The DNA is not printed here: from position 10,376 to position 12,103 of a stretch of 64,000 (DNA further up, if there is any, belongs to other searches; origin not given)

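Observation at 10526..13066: Operon of a SPASM/twitch-like Cys-cluster protein lacking the radical-SAM motif, a SAM methyltransferase and a small polytopic membrane protein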

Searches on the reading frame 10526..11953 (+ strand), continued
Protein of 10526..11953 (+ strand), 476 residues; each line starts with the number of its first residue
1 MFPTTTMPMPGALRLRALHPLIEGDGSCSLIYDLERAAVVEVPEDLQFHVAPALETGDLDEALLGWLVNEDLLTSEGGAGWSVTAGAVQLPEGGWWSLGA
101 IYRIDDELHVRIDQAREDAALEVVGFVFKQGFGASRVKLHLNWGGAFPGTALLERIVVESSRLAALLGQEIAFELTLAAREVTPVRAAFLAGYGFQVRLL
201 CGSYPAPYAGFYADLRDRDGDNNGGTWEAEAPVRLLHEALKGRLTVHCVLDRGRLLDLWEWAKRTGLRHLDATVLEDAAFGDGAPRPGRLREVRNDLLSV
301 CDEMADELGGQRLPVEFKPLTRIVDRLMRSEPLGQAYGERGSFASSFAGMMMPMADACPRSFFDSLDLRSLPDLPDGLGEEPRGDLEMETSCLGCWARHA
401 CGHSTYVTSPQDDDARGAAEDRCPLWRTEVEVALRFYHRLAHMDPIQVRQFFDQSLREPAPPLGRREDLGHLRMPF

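Call 33: find_related_loci(query=A5, collection=genome_contigs, flank=7000)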
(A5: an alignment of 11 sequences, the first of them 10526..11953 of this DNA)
Query A5 (476 aa) in genome_contigs; peptide patterns used: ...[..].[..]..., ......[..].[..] (x = any residue, [..] = any of these).
126 stretches matched a pattern; 62 encode a relative of the query (tblastn E <= 1e-3); 62 distinct loci.
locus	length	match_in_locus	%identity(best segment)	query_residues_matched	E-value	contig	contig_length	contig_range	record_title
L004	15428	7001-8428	96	1-476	0e+0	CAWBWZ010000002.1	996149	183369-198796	MAG: uncultured Acidobacteriota bacterium isolate MFD07386.bin.2.49 genome assembly, contig: contig_12168, whole genome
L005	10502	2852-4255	80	1-476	0e+0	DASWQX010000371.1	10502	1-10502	MAG TPA_asm: Thermoanaerobaculia bacterium isolate SMAG_U3506 k141_2250980, whole genome shotgun sequence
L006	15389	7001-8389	78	1-476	0e+0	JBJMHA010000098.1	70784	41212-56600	MAG: Thermoanaerobaculia bacterium isolate H1_16_all_fractions_metab_conc_6_69_19 k255_5287775, whole genome shotgun seq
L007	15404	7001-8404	80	1-476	0e+0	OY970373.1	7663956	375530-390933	MAG: uncultured Acidobacteriota bacterium isolate MFD09368.bin.c.1 genome assembly, chromosome: 1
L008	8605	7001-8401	78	1-476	0e+0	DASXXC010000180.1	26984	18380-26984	MAG TPA_asm: Thermoanaerobaculia bacterium isolate SMAG_U4788 k141_108981, whole genome shotgun sequence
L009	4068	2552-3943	77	1-476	0e+0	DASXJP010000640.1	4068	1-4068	MAG TPA_asm: Thermoanaerobaculia bacterium isolate SMAG_U5251 k141_3922065, whole genome shotgun sequence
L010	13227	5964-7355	77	1-476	0e+0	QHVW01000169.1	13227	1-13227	MAG: Acidobacteria bacterium isolate gp7 AA5 14_0903_05_20cm_scaffold_727_curated, whole genome shotgun sequence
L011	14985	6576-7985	76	1-476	0e+0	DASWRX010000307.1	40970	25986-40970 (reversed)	MAG TPA_asm: Thermoanaerobaculia bacterium isolate SMAG_U3534 k141_145068, whole genome shotgun sequence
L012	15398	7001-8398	74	1-476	0e+0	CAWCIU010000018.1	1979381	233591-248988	MAG: uncultured Acidobacteriota bacterium isolate MFD04580.bin.1.152 genome assembly, contig: contig_8489, whole genome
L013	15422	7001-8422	71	1-476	0e+0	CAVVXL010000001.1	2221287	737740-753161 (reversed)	MAG: uncultured Acidobacteriota bacterium isolate MFD04580.bin.1.42 genome assembly, contig: contig_14298, whole genome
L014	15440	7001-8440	71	1-476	0e+0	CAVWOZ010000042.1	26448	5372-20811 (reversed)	MAG: uncultured Acidobacteriota bacterium isolate MFD09368.bin.3.159 genome assembly, contig: contig_61805, whole genome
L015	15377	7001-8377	68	1-476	0e+0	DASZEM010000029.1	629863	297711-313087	MAG TPA_asm: Thermoanaerobaculia bacterium isolate SMAG_U6494 k141_624244, whole genome shotgun sequence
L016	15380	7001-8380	67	1-476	0e+0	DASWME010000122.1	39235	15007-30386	MAG TPA_asm: Thermoanaerobaculia bacterium isolate SMAG_U3379 k141_238180, whole genome shotgun sequence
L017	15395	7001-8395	66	1-476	0e+0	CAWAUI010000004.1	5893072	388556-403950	MAG: Thermoanaerobaculaceae bacterium isolate MFD09730.bin.2.32 genome assembly, contig: contig_588, whole genome shotgu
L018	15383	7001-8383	67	1-476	0e+0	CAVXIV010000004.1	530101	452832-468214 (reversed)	MAG: uncultured Acidobacteriota bacterium isolate MFD03066.bin.2.238 genome assembly, contig: contig_15047, whole genome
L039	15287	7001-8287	45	1-470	7e-110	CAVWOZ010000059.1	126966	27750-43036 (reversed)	MAG: uncultured Acidobacteriota bacterium isolate MFD09368.bin.3.159 genome assembly, contig: contig_86326, whole genome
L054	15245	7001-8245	43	1-470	1e-103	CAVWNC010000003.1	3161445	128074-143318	MAG: uncultured Acidobacteriota bacterium isolate MFD09368.bin.2.205 genome assembly, contig: contig_5776, whole genome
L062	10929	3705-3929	71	8-82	7e-28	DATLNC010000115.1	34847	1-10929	MAG TPA_asm: Thermoanaerobaculia bacterium isolate SMAG_U13790 k141_3571344, whole genome shotgun sequence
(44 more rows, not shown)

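Call 38: predict_structure(alignment_id=A3)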
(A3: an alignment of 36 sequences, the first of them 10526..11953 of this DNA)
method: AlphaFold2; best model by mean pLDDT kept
length: 476 residues; sequences in the alignment: 36
mean_pLDDT: 76.4   pTM: 0.78
mean pLDDT of the five models: 76.4, 74.8, 74.7, 73.3, 71.7
residues with pLDDT >= 90: 239; 70-90: 69; 50-70: 63; < 50: 105
segments of 3 or more residues with pLDDT < 50: 1-3, 78-96, 221-223, 279-282, 333-388, 409-411, 462-476
pLDDT, mean of each block of 10 residues (from residue 1): 54 87 96 91 97 94 95 70 39 50 84 91 92 88 94 96 95 96 98 95 78 52 71 97 95 92 97 75 67 96 97 95 87 44 36 34 33 38 46 76 62 58 85 97 94 70 43 35
secondary structure, 60 per line:
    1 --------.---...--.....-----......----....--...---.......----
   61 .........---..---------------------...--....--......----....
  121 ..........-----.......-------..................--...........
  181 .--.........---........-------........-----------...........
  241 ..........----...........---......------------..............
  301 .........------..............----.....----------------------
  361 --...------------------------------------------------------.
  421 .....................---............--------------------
elements in order: E13-15 E18-22 E28-33 E38-41 H50-56 H61-69 E101-104 E107-112 H117-130 E136-142 H150-167 E170-178 H184-192 E196-203 H211-218 H230-243 E244-250 H255-265 E269-274 H287-309 H318-329 H334-338 H420-441 H445-456

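Call 41: fold_search(model_id=the predicted structure, library=pdb)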
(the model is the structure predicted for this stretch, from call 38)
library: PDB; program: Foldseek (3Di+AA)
matches with E <= 10: 1213; with E <= 0.001: 12
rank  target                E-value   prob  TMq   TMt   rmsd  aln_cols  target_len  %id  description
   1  5why_A                9.9e-06  1.00  0.43  0.49   5.8       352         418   12  Structural Insights into Thioether Bond Formation in the Biosynthesis of Sactipeptides (released 2017-07-26)
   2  8vpo                  2.4e-05  1.00  0.38  0.40   9.1       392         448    9  X-Ray Crystal Structure of TigE from Paramaledivibacter caminithermalis (released 2024-02-07)
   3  5wgg_A                2.8e-05  1.00  0.41  0.44   8.1       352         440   12  Structural Insights into Thioether Bond Formation in the Biosynthesis of Sactipeptides (released 2017-07-26)
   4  5why_B                3.5e-05  1.00  0.48  0.53  10.4       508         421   11  Structural Insights into Thioether Bond Formation in the Biosynthesis of Sactipeptides (released 2017-07-26)
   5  4k37_A                5.4e-05  1.00  0.31  0.39   6.5       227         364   11  Native anSMEcpe with bound AdoMet (released 2013-05-08)
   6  4k36_B                1.8e-04  1.00  0.31  0.39   5.5       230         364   13  His6 tagged anSMEcpe with bound AdoMet (released 2013-05-08)
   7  4k38_A                1.8e-04  1.00  0.30  0.37   5.8       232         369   12  Native anSMEcpe with bound AdoMet and Kp18Cys peptide (released 2013-05-08)
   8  4k39_A                1.9e-04  1.00  0.31  0.39   5.8       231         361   13  Native anSMEcpe with bound AdoMet and Cp18Cys peptide (released 2013-05-08)
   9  4k36_A                2.6e-04  1.00  0.29  0.35   7.0       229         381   13  His6 tagged anSMEcpe with bound AdoMet (released 2013-05-08)
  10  4k39_B                3.2e-04  1.00  0.30  0.38   7.3       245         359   13  Native anSMEcpe with bound AdoMet and Cp18Cys peptide (released 2013-05-08)
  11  4k38_B                3.4e-04  1.00  0.31  0.39   6.6       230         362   13  Native anSMEcpe with bound AdoMet and Kp18Cys peptide (released 2013-05-08)
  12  4k37_B                9.7e-04  1.00  0.31  0.39   6.8       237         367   13  Native anSMEcpe with bound AdoMet (released 2013-05-08)
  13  9gmc_C                2.2e-03  1.00  0.30  0.37   6.8       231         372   18  Crystal structure of the complex formed between the radical SAM protein ChlB and the R3A mutant of ChlA (released 2025-06-25)
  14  9gmc_A                2.7e-03  1.00  0.30  0.36   7.0       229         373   17  Crystal structure of the complex formed between the radical SAM protein ChlB and the R3A mutant of ChlA (released 2025-06-25)
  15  9gm3_C                3.8e-03  1.00  0.29  0.35   7.1       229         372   17  Crystal structure of the complex formed between the radical SAM protein ChlB and the leader region of its precursor su (released 2025-06-25)
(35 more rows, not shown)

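Call 44: search_protein_families(library=pfam, proteins=[L062:3633-3989:+], max_evalue=10)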
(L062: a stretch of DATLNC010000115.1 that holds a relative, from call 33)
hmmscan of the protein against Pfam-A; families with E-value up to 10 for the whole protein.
L062:3633-3989:+ (119 aa): 0 families

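Call 45: find_encoding_contigs(protein=P0160, flank=8000, max_places=3)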
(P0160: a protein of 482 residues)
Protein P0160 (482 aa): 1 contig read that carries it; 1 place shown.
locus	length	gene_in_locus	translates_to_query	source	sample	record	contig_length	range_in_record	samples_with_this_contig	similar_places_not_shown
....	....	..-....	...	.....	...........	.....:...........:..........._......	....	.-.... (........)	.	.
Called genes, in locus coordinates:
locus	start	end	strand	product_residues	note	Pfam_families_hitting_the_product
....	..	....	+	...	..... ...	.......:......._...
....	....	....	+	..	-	-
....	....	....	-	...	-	-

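Call 46: find_encoding_contigs(protein=P0188, flank=8000, max_places=3)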
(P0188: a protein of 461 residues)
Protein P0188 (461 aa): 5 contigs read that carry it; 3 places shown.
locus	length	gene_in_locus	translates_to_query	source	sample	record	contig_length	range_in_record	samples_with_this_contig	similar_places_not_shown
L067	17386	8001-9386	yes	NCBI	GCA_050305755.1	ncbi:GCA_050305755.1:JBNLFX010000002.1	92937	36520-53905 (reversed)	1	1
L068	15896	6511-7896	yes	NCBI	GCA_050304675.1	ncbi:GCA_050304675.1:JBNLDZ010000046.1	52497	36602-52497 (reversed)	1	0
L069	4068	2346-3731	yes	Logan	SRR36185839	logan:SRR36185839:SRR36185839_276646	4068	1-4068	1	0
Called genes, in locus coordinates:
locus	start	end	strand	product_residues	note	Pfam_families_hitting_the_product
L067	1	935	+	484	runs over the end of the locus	PF00361:Proton_antipo_M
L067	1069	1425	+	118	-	PF04342:DMT_6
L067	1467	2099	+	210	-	PF13489:Methyltransf_23 (weak), PF07021:MetW (weak), PF13649:Methyltransf_25, PF13847:Methyltransf_31, PF08241:Methyltransf_11, PF08242:Methyltransf_12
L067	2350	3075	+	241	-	-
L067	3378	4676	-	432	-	-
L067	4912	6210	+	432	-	PF00270:DEAD, PF04851:ResIII (weak), PF13245:AAA_19 (faint), PF00271:Helicase_C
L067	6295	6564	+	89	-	-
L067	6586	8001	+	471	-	PF04055:Radical_SAM, PF13353:Fer4_12 (weak)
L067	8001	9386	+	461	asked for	PF04055:Radical_SAM, PF13186:SPASM (weak)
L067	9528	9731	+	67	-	PF01197:Ribosomal_L31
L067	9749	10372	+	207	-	PF00829:Ribosomal_L21p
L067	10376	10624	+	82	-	PF01016:Ribosomal_L27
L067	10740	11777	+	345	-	PF01018:GTP1_OBG, PF01926:MMR_HSR1, PF02421:FeoB_N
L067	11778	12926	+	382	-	PF00696:AA_kinase, PF01472:PUA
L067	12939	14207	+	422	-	PF00171:Aldedh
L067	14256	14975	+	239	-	PF01467:CTP_transf_like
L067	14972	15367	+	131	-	PF02410:RsfS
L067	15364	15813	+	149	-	PF02590:SPOUT_MTase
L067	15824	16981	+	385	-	PF01551:Peptidase_M23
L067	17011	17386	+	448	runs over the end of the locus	PF22694:CtpB_N-like, PF00595:PDZ, PF13180:PDZ_2, PF17820:PDZ_6, PF03572:Peptidase_S41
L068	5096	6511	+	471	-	PF04055:Radical_SAM, PF13353:Fer4_12 (weak)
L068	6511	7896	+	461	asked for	PF04055:Radical_SAM, PF13186:SPASM (weak)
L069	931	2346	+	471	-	PF04055:Radical_SAM, PF13353:Fer4_12 (weak)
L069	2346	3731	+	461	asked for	PF04055:Radical_SAM, PF13186:SPASM (weak)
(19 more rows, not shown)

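Call 47: find_encoding_contigs(protein=P0199, flank=8000, max_places=3)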
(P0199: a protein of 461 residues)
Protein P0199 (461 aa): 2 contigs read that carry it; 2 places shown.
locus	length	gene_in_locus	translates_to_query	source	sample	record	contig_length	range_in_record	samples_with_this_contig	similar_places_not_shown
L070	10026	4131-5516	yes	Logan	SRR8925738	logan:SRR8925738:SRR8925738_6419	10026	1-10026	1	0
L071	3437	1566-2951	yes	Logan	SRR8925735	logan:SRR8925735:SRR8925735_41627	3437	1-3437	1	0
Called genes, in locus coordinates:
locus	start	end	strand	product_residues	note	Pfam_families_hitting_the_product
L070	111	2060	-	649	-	-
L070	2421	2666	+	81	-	-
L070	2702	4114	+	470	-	PF04055:Radical_SAM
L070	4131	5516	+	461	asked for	PF04055:Radical_SAM, PF13353:Fer4_12 (weak)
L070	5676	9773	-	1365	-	PF00176:SNF2-rel_dom, PF00271:Helicase_C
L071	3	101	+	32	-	?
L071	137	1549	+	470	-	PF04055:Radical_SAM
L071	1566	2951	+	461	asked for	PF04055:Radical_SAM, PF13353:Fer4_12 (weak)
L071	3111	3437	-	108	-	?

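Call 48: find_encoding_contigs(protein=P0218, flank=8000, max_places=3)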
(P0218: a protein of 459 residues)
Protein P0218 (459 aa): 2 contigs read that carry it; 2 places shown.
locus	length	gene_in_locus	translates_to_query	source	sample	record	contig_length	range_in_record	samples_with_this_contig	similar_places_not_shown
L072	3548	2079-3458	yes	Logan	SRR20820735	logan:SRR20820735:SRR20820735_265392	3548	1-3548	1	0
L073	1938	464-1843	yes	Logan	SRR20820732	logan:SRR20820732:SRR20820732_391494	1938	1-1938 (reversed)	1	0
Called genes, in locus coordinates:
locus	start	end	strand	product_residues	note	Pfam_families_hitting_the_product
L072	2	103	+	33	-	?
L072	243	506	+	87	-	PF14407:Frankia_peptide (weak)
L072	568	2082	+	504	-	PF04055:Radical_SAM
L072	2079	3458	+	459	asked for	PF04055:Radical_SAM, PF13353:Fer4_12 (weak)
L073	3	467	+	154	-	?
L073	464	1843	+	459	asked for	PF04055:Radical_SAM, PF13353:Fer4_12 (weak)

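Call 50: find_encoding_contigs(protein=P0133, flank=8000, max_places=2)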
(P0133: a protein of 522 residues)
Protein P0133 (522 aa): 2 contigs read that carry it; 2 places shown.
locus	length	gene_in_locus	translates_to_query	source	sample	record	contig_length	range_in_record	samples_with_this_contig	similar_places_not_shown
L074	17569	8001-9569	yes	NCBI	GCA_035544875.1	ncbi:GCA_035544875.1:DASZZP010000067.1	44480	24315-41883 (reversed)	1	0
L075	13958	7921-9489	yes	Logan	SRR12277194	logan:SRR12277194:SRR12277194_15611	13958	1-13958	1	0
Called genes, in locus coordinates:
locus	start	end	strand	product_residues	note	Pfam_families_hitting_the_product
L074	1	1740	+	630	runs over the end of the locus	PF02776:TPP_enzyme_N, PF00205:TPP_enzyme_M, PF02775:TPP_enzyme_C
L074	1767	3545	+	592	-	PF13231:PMT_2 (weak)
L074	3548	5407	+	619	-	-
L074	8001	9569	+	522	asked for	-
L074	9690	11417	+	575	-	PF02463:SMC_N, PF13476:AAA_23 (faint)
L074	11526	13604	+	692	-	PF05580:Peptidase_S55 (weak)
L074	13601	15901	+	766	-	-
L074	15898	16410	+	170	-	PF01467:CTP_transf_like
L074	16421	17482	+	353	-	PF00962:A_deaminase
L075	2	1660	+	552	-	?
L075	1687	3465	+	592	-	PF13231:PMT_2 (weak)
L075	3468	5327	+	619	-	-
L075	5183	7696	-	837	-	PF09586:YfhO (faint)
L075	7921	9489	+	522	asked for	-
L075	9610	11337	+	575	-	PF02463:SMC_N, PF13476:AAA_23 (faint)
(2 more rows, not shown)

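Call 51: find_encoding_contigs(protein=P0148, flank=8000, max_places=3)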
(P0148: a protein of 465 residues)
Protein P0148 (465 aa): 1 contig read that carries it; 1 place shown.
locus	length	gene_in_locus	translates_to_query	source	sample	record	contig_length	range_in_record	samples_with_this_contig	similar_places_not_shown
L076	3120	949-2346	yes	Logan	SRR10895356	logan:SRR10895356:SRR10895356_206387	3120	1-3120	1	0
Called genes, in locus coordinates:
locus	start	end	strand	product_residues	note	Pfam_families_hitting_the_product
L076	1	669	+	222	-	?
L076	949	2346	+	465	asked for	-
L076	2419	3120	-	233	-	?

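Call 52: find_encoding_contigs(protein=P0144, flank=8000, max_places=3)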
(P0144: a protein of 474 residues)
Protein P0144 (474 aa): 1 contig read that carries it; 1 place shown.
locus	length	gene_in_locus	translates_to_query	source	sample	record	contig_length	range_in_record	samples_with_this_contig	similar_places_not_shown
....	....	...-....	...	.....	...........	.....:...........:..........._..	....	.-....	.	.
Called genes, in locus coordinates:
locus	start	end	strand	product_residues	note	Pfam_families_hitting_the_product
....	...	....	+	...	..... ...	-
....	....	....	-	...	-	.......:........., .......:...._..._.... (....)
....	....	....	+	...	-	?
